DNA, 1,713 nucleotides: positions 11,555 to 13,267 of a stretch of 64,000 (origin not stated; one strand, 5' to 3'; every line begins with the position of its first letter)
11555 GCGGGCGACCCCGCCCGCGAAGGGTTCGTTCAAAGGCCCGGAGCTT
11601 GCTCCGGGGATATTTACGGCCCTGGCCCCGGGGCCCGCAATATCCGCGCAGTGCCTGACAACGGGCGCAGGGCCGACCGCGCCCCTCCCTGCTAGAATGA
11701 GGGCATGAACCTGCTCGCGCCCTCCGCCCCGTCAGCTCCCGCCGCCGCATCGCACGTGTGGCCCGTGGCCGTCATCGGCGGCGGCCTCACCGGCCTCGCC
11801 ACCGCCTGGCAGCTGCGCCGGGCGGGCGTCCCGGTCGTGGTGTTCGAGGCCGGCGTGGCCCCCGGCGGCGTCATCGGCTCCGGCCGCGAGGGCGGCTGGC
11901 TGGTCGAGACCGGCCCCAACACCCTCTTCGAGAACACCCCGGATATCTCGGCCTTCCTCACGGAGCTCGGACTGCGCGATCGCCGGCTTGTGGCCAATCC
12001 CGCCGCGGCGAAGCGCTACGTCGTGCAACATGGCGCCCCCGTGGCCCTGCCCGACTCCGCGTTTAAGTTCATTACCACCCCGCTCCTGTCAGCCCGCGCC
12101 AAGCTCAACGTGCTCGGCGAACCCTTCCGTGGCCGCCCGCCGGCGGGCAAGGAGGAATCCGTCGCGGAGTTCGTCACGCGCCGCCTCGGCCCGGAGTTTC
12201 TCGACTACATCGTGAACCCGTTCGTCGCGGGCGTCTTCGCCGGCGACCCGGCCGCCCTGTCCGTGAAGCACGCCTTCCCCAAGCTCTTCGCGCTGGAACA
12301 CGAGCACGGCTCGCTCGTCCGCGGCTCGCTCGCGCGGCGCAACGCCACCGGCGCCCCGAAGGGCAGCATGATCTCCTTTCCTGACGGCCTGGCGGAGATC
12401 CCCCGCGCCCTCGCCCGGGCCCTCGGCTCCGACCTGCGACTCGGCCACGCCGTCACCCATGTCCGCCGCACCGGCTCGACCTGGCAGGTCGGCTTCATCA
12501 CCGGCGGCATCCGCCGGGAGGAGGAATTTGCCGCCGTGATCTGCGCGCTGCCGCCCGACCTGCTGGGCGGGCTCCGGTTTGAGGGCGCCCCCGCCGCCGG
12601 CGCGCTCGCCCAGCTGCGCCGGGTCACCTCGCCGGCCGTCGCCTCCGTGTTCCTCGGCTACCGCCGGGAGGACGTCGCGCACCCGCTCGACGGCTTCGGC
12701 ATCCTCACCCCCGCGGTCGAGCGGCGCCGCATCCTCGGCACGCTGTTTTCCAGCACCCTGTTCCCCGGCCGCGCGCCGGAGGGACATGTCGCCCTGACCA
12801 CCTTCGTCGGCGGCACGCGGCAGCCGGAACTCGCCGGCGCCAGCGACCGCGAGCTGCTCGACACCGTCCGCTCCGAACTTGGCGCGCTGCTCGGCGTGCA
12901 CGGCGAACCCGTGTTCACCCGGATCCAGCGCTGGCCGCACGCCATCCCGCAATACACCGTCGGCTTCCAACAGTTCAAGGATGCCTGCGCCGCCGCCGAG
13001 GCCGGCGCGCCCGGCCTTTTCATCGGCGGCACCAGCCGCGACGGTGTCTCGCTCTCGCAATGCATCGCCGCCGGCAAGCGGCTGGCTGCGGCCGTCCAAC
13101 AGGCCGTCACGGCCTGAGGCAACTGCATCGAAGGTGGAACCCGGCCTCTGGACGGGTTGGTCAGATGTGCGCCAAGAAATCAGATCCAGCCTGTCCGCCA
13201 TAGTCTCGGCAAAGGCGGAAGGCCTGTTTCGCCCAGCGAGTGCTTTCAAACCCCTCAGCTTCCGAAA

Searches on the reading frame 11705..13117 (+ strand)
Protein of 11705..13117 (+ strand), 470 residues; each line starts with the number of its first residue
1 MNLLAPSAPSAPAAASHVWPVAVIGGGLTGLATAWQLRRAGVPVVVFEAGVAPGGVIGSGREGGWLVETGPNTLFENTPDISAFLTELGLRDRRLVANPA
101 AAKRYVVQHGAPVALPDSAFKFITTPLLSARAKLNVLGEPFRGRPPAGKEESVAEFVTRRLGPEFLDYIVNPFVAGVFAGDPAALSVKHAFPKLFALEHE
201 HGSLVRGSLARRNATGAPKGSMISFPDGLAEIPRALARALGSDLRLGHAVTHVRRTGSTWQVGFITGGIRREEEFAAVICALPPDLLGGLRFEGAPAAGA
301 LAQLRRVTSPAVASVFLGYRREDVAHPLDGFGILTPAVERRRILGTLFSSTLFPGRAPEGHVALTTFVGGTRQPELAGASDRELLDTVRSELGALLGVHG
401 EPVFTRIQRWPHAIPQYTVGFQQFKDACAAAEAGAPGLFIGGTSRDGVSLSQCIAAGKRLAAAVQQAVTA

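Call 3: search_protein_families(library=pfam, proteins=[window:11705-13117:+], max_evalue=0.01)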
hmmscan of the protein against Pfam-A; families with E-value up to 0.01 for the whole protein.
window:11705-13117:+ (470 aa): 8 families
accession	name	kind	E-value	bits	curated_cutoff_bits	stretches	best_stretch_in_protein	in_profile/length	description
PF01593.30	Amino_oxidase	-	8.1e-64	217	19.8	1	28-464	1-442/443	Flavin containing amine oxidoreductase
PF13450.12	NAD_binding_8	-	3.5e-14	53.2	21.9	1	23-88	1-68/68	NAD(P)-binding Rossmann-like domain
PF01266.30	DAO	-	3.7e-11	43.6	27.9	1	21-67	2-47/353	FAD dependent oxidoreductase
PF01946.23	Thi4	-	0.00034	20.4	26.2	1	21-60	20-60/235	Thi4 family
PF00890.30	FAD_binding_2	-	0.00053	19.7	20.4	1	21-57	2-38/414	FAD binding domain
PF01494.25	FAD_binding_3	-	0.00091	19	22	1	20-48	3-31/349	FAD binding domain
PF07992.20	Pyr_redox_2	-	0.0028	17.6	26.1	1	21-49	145-173/291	Pyridine nucleotide-disulphide oxidoreductase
PF12831.13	FAD_oxidored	-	0.0037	17.1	27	1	21-60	2-41/416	FAD dependent oxidoreductase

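Call 4: search_protein_families(library=ncbifam, proteins=[window:11705-13117:+], max_evalue=0.01)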
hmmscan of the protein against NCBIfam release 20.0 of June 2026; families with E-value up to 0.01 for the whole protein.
window:11705-13117:+ (470 aa): 48 families (the best 25 are shown)
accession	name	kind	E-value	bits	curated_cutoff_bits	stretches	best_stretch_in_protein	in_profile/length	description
TIGR00562.1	proto_IX_ox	equivalog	2.5e-85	286.8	97.85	1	21-466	5-466/470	protoporphyrinogen oxidase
NF008845.0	PRK11883.1-5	equivalog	1e-64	218.6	560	1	21-468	7-465/468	protoporphyrinogen oxidase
NF008841.0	PRK11883.1-1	equivalog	6.1e-42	144.1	517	1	21-468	6-451/453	protoporphyrinogen oxidase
NF009081.0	PRK12416.1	equivalog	6.3e-30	104.5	702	1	21-468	4-461/466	protoporphyrinogen oxidase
NF008843.0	PRK11883.1-3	equivalog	2.2e-23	83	406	1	22-462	5-420/424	protoporphyrinogen oxidase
NF005560.0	PRK07233.1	equivalog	9.1e-18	64.3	252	1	21-467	3-431/435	hypothetical protein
NF005547.0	PRK07208.1-3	equivalog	1.5e-16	60.2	380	1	21-403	7-376/465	hypothetical protein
TIGR03467.1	HpnE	equivalog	1.4e-15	57.6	283.05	1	21-327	1-303/430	hydroxysqualene dehydroxylase HpnE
TIGR02734.1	crtI_fam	subfamily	1.3e-10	40.6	238.1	1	21-74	1-54/504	phytoene desaturase family protein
NF005548.0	PRK07208.1-4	equivalog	1.3e-09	37.2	389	1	21-102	6-86/488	hypothetical protein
NF050086.1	pipecolate_AmaA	exception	5.7e-07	28.5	600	1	19-69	26-73/425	L-pipecolate oxidase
TIGR02731.1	phytoene_desat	equivalog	1.4e-06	27.4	569.4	1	21-93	2-75/453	15-cis-phytoene desaturase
TIGR03315.1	Se_ygfK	equivalog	1.4e-06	26.1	835.3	1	12-57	531-576/1012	putative selenate reductase subunit YgfK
NF045637.1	carotdesatCrtDProt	equivalog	1.5e-06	27.1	580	1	21-74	1-54/485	1-hydroxycarotenoid 3,4-desaturase CrtD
NF009410.0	PRK12771.1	subfamily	1.7e-06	26.9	516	1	20-57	140-177/566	NAD(P)-binding protein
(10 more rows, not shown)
